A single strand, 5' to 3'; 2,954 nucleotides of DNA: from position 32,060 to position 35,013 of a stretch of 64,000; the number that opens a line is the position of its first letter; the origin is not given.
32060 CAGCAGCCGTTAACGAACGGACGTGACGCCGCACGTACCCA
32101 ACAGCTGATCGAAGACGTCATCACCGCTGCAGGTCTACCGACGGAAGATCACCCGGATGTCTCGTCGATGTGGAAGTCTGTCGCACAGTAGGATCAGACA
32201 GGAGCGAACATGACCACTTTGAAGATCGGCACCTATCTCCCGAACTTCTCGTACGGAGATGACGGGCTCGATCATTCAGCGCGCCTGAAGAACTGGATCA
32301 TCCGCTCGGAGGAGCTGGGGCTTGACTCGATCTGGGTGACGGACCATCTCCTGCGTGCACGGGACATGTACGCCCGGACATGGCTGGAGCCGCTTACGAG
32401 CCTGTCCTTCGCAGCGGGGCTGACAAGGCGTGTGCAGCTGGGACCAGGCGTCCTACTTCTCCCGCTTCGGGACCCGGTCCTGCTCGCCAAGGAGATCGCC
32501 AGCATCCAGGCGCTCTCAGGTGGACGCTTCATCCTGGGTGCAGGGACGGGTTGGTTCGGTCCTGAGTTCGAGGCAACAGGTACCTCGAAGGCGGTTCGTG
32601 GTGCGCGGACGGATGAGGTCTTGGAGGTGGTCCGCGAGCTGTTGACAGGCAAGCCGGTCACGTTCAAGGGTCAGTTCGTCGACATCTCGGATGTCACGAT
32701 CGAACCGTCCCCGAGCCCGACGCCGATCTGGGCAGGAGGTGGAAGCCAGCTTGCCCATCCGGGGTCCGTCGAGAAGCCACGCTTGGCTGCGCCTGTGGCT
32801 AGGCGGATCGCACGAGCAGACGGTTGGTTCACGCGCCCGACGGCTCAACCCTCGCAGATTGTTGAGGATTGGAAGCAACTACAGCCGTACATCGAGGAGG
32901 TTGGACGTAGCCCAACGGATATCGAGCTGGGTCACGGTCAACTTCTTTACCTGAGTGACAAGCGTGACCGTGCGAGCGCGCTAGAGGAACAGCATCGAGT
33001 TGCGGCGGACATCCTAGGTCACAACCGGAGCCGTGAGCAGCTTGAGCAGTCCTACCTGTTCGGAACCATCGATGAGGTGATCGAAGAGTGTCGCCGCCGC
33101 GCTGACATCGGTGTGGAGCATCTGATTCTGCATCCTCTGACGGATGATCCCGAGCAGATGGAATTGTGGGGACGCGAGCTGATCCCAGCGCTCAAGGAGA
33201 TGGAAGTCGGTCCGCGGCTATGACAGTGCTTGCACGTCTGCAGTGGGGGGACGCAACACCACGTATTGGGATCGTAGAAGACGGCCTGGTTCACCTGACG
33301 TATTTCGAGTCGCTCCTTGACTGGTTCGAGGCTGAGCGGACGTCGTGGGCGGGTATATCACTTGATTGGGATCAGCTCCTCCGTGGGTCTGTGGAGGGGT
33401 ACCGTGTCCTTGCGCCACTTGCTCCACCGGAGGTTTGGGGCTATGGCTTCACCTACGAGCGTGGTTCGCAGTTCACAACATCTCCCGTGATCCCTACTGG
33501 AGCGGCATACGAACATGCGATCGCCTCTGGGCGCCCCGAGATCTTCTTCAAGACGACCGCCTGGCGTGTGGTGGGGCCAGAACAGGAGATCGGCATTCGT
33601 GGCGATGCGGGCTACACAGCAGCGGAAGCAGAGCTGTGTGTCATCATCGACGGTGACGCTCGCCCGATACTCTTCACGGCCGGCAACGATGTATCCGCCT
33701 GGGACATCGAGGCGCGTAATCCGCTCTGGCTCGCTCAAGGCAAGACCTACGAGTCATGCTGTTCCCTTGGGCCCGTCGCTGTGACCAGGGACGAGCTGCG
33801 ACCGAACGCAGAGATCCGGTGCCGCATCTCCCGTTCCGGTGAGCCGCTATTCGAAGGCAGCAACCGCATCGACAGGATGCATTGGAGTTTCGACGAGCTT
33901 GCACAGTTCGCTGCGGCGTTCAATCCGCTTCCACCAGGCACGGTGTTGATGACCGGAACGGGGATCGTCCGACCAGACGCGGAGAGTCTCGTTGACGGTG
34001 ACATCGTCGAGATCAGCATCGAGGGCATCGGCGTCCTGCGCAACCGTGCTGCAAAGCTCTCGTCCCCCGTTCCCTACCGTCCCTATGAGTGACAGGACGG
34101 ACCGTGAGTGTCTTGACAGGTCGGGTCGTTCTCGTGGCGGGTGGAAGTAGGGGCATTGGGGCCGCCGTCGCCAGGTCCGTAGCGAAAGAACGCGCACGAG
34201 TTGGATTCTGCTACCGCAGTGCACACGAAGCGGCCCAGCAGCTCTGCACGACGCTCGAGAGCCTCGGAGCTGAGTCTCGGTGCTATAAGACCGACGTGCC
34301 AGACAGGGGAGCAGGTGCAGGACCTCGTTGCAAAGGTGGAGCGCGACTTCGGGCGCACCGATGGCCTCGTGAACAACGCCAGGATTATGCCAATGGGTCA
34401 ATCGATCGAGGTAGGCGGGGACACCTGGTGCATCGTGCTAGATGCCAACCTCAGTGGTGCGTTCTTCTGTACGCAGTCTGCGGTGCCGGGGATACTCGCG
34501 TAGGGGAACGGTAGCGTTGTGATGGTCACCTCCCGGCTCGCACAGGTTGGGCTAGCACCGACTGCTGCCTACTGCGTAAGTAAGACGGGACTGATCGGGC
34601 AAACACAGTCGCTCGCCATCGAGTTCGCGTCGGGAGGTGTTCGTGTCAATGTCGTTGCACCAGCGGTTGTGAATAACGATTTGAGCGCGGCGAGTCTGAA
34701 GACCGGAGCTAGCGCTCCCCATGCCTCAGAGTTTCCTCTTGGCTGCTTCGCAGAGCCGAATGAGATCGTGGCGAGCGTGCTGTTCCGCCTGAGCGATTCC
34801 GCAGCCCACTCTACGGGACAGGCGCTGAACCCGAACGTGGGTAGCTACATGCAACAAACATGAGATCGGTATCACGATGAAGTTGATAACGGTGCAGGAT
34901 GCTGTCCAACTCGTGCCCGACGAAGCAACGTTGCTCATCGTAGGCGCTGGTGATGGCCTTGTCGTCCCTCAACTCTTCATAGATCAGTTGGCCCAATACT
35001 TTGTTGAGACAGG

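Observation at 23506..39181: AT-richer ~15.7 kb accessory island encoding an unassigned catabolic pathway with a NitT/TauT-type importer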

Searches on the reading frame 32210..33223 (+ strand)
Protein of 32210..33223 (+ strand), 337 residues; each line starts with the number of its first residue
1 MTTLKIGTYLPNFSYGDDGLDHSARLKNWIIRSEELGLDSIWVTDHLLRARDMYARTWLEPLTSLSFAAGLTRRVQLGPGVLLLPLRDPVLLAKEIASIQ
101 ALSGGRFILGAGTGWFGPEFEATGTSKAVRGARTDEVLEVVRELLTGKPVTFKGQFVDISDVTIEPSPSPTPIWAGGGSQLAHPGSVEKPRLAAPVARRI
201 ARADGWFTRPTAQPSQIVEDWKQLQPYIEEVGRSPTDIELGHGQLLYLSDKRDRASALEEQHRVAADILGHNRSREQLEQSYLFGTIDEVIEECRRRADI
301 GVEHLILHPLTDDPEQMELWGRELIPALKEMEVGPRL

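Call 4: search_protein_families(library=pfam, proteins=[window:32210-33223:+])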
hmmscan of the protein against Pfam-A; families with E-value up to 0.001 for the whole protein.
window:32210-33223:+ (337 aa): 1 family
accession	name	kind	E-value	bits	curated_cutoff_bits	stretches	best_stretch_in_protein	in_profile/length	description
PF00296.26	Bac_luciferase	-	4.1e-47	161.5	27.9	1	22-272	21-280/314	Luciferase-like monooxygenase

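Call 6: search_protein_families(library=ncbifam, proteins=[window:32210-33223:+], max_evalue=0.00001)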
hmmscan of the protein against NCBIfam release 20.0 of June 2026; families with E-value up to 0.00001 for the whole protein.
window:32210-33223:+ (337 aa): 29 families (the best 25 are shown)
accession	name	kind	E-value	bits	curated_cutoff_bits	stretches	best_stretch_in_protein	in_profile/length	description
TIGR03619.1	F420_Rv2161c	subfamily_domain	2.6e-54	184.4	166.9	1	34-280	8-218/247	TIGR03619 family F420-dependent LLM class oxidoreductase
TIGR03560.1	F420_Rv1855c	subfamily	7.8e-29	101.1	231.4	1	14-239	3-223/227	TIGR03560 family F420-dependent LLM class oxidoreductase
TIGR03571.1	lucif_BA3436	subfamily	7.8e-27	94.3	303.9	1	3-180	10-191/304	TIGR03571 family LLM class oxidoreductase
TIGR03621.1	F420_MSMEG_2516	subfamily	1e-25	90.5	213.15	1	25-182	15-163/295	TIGR03621 family F420-dependent LLM class oxidoreductase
TIGR03854.1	F420_MSMEG_3544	hypoth_equivalog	2.4e-23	82.9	295.6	1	28-183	17-167/290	TIGR03854 family LLM class F420-dependent oxidoreductase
TIGR03555.1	F420_mer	equivalog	3.2e-19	69.5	348.7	1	24-176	12-156/325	5,10-methylenetetrahydromethanopterin reductase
TIGR04021.1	LLM_DMSO2_sfnG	equivalog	3.1e-18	66.3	382.95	1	85-183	86-190/350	dimethylsulfone monooxygenase SfnG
NF002619.0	PRK02271.1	equivalog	4e-18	65.8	276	1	24-177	14-158/329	5,10-methylenetetrahydromethanopterin reductase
TIGR04027.1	LLM_KPN_01858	hypoth_equivalog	9.9e-18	64.2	412.9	1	28-152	24-145/326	putative FMN-dependent luciferase-like monooxygenase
TIGR04020.1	seco_metab_LLM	subfamily_domain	7.6e-15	54.9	244.45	1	37-174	32-168/341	MupA/Atu3671 family FMN-dependent luciferase-like monooxygenase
TIGR03559.1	F420_Rv3520c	subfamily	2.2e-13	50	335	1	28-159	17-139/325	LLM class F420-dependent oxidoreductase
TIGR03841.1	F420_Rv3093c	subfamily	3.5e-13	49.6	213.65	1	34-173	20-149/298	LLM class F420-dependent oxidoreductase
TIGR03856.1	F420_MSMEG_2906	subfamily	1e-12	48.2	243.7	1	25-137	17-129/249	LLM class F420-dependent oxidoreductase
TIGR03554.1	F420_G6P_DH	equivalog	5.5e-12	45.3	420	1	30-178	22-176/331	glucose-6-phosphate dehydrogenase (coenzyme-F420)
TIGR04024.1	F420_NP1902A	hypoth_equivalog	1.9e-11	43.3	345.4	1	25-170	16-152/330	TIGR04024 family LLM class F420-dependent oxidoreductase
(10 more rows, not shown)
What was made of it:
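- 32210..33223 (+): Module A: F420-type luciferase-like (LLM) oxidoreductase. TIGR03619 scores 184 bits against a cut-off of 166.9, which passes (call 6).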

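Call 88: search_dna_similar(query=window:32210-33223:+, collection=plasmids, mode=protein, max_rows=10)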
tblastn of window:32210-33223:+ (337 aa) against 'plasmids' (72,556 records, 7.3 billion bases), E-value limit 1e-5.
Records with a match: 336; places in all: 397; records where one place covers at least 80% of the query: 131.
Best place of each record, by identity: <60% 336.
By first word of the organism name: Burkholderia 55; Streptomyces 44; Rhizobium 38; Agrobacterium 32; Rhodococcus 27; Sinorhizobium 16; Haladaptatus 11; Haloarcula 8; Natrinema 8; Haloferax 7; and 53 more.
By predicted mobility (MOB-suite, as given by PLSDB): non-mobilizable 199; conjugative 69; mobilizable 68.
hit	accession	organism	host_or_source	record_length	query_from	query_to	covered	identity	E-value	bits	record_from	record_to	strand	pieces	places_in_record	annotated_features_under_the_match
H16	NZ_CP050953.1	Rhodococcus sp. DMU1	cell culture,activated sludge in our lab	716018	6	329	96%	30.8%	2e-13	79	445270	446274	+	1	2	LLM class flavin-dependent oxidoreductase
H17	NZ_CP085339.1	Haladaptatus halobius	cell culture,saline soil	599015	4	319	94%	31.5%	2e-28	123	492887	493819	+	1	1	LLM class flavin-dependent oxidoreductase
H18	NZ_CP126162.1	Haloarcula pelagica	cell culture,sediment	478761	1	336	100%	29.3%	4e-16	87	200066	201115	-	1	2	LLM class flavin-dependent oxidoreductase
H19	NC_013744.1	Haloterrigena turkmenica DSM 5511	-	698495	27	335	92%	31.8%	7e-19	95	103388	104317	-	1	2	LLM class flavin-dependent oxidoreductase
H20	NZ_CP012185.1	Pseudonocardia sp. EC080619-01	Apterostigma dentigerum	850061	2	318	94%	31.0%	2e-11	72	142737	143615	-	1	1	LLM class flavin-dependent oxidoreductase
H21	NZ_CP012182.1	Pseudonocardia sp. EC080610-09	Apterostigma dentigerum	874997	2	318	94%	31.0%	2e-11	72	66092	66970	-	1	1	LLM class flavin-dependent oxidoreductase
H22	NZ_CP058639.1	Rhodococcus sp. ZPP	cell culture,soil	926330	21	334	93%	31.2%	2e-14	82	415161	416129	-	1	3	LLM class flavin-dependent oxidoreductase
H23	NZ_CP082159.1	Rhodococcus opacus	bacterial isolate,soil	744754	21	337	94%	30.6%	2e-14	82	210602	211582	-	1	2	LLM class flavin-dependent oxidoreductase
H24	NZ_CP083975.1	Rhodococcus rhodochrous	compost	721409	3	329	97%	29.6%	3e-11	72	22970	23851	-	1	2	LLM class flavin-dependent oxidoreductase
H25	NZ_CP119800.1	Halomontanus rarus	cell culture,sediment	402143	18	337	95%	30.2%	7e-18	92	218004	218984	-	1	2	LLM class flavin-dependent oxidoreductase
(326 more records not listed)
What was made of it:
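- Tried and rejected: The LLM has only about 30% relatives (call 88).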

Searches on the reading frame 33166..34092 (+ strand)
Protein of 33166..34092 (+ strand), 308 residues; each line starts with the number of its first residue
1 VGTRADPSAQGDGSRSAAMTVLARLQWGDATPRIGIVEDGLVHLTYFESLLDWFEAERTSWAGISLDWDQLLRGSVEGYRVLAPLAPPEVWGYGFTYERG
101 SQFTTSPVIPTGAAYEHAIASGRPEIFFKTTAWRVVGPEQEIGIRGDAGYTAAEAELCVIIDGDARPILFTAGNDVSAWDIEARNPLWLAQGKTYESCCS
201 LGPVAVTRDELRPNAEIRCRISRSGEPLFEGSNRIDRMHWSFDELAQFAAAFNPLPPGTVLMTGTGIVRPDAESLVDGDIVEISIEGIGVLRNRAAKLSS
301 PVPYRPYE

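Call 4: search_protein_families(library=pfam, proteins=[window:33166-34092:+])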
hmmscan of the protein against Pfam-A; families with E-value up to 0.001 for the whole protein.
window:33166-34092:+ (308 aa): 1 family
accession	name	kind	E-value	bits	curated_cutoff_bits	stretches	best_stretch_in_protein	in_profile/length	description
PF01557.24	FAA_hydrolase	-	3.7e-27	95.8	23.9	1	123-294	31-212/214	Fumarylacetoacetate (FAA) hydrolase C-terminal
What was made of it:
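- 33220..34092 (+): Module A: FAH-family enzyme closest to 2-keto-3-deoxy-D-arabinonate dehydratase (KdaD). PF01557 (call 4).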

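Call 6: search_protein_families(library=ncbifam, proteins=[window:33166-34092:+], max_evalue=0.00001)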
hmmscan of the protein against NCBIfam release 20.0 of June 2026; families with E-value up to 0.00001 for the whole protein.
window:33166-34092:+ (308 aa): 3 families
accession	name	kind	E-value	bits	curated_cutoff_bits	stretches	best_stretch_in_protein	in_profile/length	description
NF040903.1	GguC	equivalog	5.3e-10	38.8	340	1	123-294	136-315/329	AraD1 family protein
TIGR02303.1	HpaG-C-term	equivalog_domain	1.7e-09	37.5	276.4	1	170-294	122-241/245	4-hydroxyphenylacetate degradation bifunctional isomerase/decarboxylase, C-terminal subunit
NF053535.1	DhyDRhmHlse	equivalog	1.4e-08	34.3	500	1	125-294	95-277/284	2,4-didehydro-3-deoxy-L-rhamnonate hydrolase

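Call 11: find_related_loci(query=window:33217-34092:+, collection=genome_contigs, flank=10000)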
Query window:33217-34092:+ (291 aa) in genome_contigs; peptide patterns used: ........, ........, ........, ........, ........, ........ (x = any residue, [..] = any of these).
600 stretches matched a pattern (row limit reached: there are more); 469 encode a relative of the query (tblastn E <= 1e-3); the best 80 are kept; 80 distinct loci.
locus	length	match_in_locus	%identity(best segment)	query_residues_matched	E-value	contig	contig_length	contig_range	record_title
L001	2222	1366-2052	46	67-288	7e-60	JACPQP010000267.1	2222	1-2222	MAG: Chloroflexi bacterium isolate NC_groundwater_656_Ag_B-0.1um_68_36 B_1_S1_Biohub_coassembly_k141_2419546, whole geno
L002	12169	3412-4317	37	3-281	3e-58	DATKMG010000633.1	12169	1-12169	MAG TPA_asm: Terriglobia bacterium isolate SMAG_U14705 k141_1825981, whole genome shotgun sequence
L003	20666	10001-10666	43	62-281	3e-58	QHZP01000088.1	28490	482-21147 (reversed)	MAG: Acidobacteria bacterium isolate gp11 AA58 14_1009_16_40cm_scaffold_19156_curated, whole genome shotgun sequence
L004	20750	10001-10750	42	32-279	4e-58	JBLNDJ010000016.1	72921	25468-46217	MAG: Acidobacteriota bacterium isolate MAG102 PRJNA950955_bin11_renamed_15, whole genome shotgun sequence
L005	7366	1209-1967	43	32-282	2e-56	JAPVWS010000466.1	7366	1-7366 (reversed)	MAG: Candidatus Versatilivorator vitaminiformans isolate m_rhlh7 Seq466, whole genome shotgun sequence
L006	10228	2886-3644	43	32-282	3e-56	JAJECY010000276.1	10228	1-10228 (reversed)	MAG: Acidobacteria bacterium isolate jk18xAbins.46 k141_271269, whole genome shotgun sequence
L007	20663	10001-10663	44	67-285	3e-56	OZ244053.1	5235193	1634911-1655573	MAG: Terriglobia bacterium isolate c15e5db1-7159-4592-9896-25da90492a0a genome assembly, chromosome: 1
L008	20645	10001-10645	46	67-279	7e-56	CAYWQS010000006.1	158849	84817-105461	MAG TPA_asm: uncultured Solibacteraceae bacterium isolate SRP290908_co1_146 genome assembly, contig: NODE_73_length_1588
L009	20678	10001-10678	45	64-285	6e-56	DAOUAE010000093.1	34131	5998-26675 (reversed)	MAG TPA_asm: Chloroflexota bacterium isolate H61_622 k121_1024304, whole genome shotgun sequence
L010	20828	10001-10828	42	5-279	7e-56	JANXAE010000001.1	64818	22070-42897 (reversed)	MAG: Bryobacteraceae bacterium isolate SKYB110 NODE_1_length_64818_cov_4.171437, whole genome shotgun sequence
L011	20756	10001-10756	41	31-286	2e-55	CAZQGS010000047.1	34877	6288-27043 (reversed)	MAG TPA_asm: uncultured Gemmatimonadota bacterium isolate SRP092796_co1_140 genome assembly, contig: k141_4383712, whole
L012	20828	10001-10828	40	5-279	2e-55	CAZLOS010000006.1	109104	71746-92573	MAG TPA_asm: uncultured Solibacteraceae bacterium isolate SRP216815_co1_19 genome assembly, contig: NODE_214_length_1091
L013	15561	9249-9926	44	57-281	2e-55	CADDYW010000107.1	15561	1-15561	Chloroflexi bacterium isolate 7 genome assembly, contig: NODE_2634_length_15561_cov_20.678956, whole genome shotgun sequ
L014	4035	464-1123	44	63-282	2e-55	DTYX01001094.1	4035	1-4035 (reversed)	MAG TPA_asm: Candidatus Poribacteria bacterium isolate UWMA-0232 k99_741822, whole genome shotgun sequence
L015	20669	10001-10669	47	64-281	2e-55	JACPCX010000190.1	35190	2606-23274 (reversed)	MAG: Candidatus Rokuibacteriota bacterium isolate NC_groundwater_294_Ag_S-0.65um_70_18 S6_GD2017_2_S65_scaffold_862, who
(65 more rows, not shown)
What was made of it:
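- Tried and rejected: Genome-collection scan with the FAH protein (call 11).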

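Call 28: search_solved_structures(query=window:33217-34092:+, max_evalue=0.00001)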
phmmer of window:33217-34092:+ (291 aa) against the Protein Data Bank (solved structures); distinct sequences matched with E-value up to 0.00001: 10.
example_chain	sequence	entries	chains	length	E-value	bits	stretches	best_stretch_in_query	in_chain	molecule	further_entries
2q18_X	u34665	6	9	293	1.5e-49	172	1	48-276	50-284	2-keto-3-deoxy-D-arabinonate dehydratase | Putative uncharacterized protein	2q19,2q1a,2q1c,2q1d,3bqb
4pfz_A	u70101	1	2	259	5.9e-14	55.1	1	101-279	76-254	5-carboxymethyl-2-hydroxymuconate delta-isomerase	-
4dbf_A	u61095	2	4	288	9.2e-13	51.2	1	97-277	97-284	2-HYDROXYHEPTA-2,4-DIENE-1,7-DIOATE ISOMERASE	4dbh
3rr6_A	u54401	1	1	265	8e-12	48.1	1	106-279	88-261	Putative uncharacterized protein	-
3qdf_A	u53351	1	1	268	2.2e-10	43.4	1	106-278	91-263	2-hydroxyhepta-2,4-diene-1,7-dioate isomerase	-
8gsr_A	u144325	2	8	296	3.6e-09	39.4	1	94-279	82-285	L-2,4-diketo-3-deoxyrhamnonate hydrolase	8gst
6iym_A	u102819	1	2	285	4.1e-09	39.2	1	117-278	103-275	5-oxopent-3-ene-1,2,5-tricarboxylate decarboxylase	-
9kkt_B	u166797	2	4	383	9.6e-08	34.7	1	102-279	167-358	Fumarylacetoacetate hydrolase family protein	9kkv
8sky_A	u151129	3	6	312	8.6e-07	31.6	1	153-277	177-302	Fumarylacetoacetate hydrolase family protein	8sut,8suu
1wzo_A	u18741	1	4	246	1.6e-06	30.6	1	153-277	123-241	HpcE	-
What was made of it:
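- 33220..34092 (+): PDB 2q18 at E=1.5e-49, 172 bits (call 28).
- FAH matches Sulfolobus KdaD at E=1.5e-49 (call 28).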

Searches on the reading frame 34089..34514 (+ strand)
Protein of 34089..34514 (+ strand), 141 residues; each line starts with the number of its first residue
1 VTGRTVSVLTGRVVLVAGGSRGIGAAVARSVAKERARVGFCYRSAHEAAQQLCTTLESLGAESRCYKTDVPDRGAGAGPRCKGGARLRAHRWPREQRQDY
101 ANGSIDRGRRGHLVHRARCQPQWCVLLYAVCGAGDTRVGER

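Call 5: search_protein_families(library=pfam, proteins=[window:34089-34514:+])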
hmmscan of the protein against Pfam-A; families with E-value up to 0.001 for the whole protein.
window:34089-34514:+ (141 aa): 3 families
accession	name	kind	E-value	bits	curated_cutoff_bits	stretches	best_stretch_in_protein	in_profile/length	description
PF00106.31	adh_short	-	1.6e-08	34.7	26.6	1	12-73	1-61/195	short chain dehydrogenase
PF13561.12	adh_short_C2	-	4.2e-05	23.7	27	1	20-73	5-55/236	Enoyl-(Acyl carrier protein) reductase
PF08659.16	KR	-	0.00013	22.3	22.6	1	14-73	3-65/180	KR domain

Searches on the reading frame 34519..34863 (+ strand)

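Call 5: search_protein_families(library=pfam, proteins=[window:34519-34863:+])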
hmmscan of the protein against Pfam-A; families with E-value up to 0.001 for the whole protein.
window:34519-34863:+ (114 aa): 3 families
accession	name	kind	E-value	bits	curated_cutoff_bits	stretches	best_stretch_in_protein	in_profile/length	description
PF13561.12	adh_short_C2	-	7.3e-17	62.2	27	1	3-104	128-230/236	Enoyl-(Acyl carrier protein) reductase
PF00106.31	adh_short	-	1.4e-09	38.1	26.6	1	3-58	134-189/195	short chain dehydrogenase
PF23441.1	SDR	-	0.00034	20.5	27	1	16-94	161-242/258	SDR-like rossmann domain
